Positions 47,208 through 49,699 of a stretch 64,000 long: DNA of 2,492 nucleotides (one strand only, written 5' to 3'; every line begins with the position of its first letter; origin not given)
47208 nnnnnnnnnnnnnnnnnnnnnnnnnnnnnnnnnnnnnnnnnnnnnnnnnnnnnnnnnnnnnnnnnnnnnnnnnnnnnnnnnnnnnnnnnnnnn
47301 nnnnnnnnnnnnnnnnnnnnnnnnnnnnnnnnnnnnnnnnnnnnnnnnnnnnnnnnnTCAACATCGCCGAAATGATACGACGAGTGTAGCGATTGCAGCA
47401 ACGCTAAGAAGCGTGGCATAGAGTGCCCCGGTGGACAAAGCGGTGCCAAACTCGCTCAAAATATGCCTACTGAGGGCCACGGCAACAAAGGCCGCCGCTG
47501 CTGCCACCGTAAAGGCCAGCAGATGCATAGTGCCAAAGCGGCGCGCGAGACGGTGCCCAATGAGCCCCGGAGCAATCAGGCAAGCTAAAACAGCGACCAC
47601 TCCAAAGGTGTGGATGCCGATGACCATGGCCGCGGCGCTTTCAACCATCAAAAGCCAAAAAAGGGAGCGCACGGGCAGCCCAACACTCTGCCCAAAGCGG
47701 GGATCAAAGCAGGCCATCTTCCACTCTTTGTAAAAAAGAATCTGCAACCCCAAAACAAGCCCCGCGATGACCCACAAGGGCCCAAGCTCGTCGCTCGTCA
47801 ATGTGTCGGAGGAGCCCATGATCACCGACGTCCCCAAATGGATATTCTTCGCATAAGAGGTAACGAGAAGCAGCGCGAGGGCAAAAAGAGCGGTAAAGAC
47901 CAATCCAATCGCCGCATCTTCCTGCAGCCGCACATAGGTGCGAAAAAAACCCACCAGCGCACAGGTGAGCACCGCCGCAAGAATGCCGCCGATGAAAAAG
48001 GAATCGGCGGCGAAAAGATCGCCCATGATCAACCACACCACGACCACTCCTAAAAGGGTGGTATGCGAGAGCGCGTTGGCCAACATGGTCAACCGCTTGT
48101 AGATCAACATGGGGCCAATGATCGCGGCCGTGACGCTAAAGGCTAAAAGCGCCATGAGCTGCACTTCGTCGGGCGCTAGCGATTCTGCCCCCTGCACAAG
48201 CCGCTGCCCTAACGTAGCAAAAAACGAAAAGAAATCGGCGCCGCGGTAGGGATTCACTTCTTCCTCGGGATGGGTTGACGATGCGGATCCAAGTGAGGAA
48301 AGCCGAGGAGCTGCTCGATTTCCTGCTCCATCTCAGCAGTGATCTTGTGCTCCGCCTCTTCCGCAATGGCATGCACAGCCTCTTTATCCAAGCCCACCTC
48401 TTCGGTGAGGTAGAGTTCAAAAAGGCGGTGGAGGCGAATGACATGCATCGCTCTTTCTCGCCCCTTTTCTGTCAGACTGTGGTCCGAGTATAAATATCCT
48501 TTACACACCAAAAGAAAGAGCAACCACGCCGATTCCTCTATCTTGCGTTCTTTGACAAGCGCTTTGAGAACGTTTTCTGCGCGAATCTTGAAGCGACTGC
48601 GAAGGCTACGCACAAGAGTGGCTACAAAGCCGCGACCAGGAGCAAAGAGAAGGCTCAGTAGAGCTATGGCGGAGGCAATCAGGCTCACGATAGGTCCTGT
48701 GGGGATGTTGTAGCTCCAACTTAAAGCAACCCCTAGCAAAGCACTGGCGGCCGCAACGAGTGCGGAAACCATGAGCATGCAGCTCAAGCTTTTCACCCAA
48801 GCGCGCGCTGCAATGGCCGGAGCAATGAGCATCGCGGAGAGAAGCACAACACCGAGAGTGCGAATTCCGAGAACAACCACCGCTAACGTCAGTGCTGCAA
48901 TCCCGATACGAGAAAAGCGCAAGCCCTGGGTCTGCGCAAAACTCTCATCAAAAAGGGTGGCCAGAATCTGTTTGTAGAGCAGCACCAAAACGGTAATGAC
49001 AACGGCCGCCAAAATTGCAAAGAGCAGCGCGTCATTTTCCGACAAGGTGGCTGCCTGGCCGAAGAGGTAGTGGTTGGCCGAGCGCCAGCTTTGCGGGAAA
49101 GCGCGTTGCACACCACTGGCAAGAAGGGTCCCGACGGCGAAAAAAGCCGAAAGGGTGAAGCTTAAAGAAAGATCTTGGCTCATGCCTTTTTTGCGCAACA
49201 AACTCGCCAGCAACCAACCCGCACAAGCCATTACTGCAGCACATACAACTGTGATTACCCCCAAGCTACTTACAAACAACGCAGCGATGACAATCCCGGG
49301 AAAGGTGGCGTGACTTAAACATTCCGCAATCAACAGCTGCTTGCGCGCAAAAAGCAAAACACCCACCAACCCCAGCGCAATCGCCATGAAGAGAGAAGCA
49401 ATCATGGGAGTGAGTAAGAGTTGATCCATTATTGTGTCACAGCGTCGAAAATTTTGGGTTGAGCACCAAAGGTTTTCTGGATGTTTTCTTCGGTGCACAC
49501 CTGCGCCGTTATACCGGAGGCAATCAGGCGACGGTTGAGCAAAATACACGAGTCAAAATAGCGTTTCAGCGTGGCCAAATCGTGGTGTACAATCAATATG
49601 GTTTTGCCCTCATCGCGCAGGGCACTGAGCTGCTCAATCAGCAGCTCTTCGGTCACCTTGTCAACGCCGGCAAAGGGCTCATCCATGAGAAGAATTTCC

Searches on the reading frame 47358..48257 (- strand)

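Call 26: search_protein_families(library=pfam, proteins=[window:47358-48257:-], max_evalue=0.00001)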
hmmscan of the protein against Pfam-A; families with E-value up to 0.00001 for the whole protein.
window:47358-48257:- (299 aa): 1 family
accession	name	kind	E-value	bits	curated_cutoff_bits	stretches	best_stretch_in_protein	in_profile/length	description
PF00950.22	ABC-3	-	2.7e-32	112.8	20.1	1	34-293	9-256/258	ABC 3 transport family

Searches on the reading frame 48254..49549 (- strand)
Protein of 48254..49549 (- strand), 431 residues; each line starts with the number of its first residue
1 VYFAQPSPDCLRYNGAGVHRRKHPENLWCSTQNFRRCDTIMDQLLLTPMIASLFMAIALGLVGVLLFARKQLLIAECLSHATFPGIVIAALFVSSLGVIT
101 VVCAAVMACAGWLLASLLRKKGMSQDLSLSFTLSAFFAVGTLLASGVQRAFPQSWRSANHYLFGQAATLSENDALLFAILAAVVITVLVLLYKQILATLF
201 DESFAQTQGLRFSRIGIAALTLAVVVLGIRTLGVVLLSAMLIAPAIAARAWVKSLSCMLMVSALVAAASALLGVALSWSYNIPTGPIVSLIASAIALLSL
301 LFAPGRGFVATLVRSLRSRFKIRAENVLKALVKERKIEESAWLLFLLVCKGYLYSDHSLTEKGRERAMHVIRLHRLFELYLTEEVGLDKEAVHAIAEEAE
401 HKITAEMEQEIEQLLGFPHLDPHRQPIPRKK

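Call 26: search_protein_families(library=pfam, proteins=[window:48254-49549:-], max_evalue=0.00001)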
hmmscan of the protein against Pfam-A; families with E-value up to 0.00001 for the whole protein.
window:48254-49549:- (431 aa): 2 families
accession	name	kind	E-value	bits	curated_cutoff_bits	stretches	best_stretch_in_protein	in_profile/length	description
PF00950.22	ABC-3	-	2.3e-45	155.6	20.1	1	42-302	2-257/258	ABC 3 transport family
PF02742.21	Fe_dep_repr_C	-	1.1e-20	73.8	27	1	360-429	1-70/70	Iron dependent repressor, metal binding and dimerisation domain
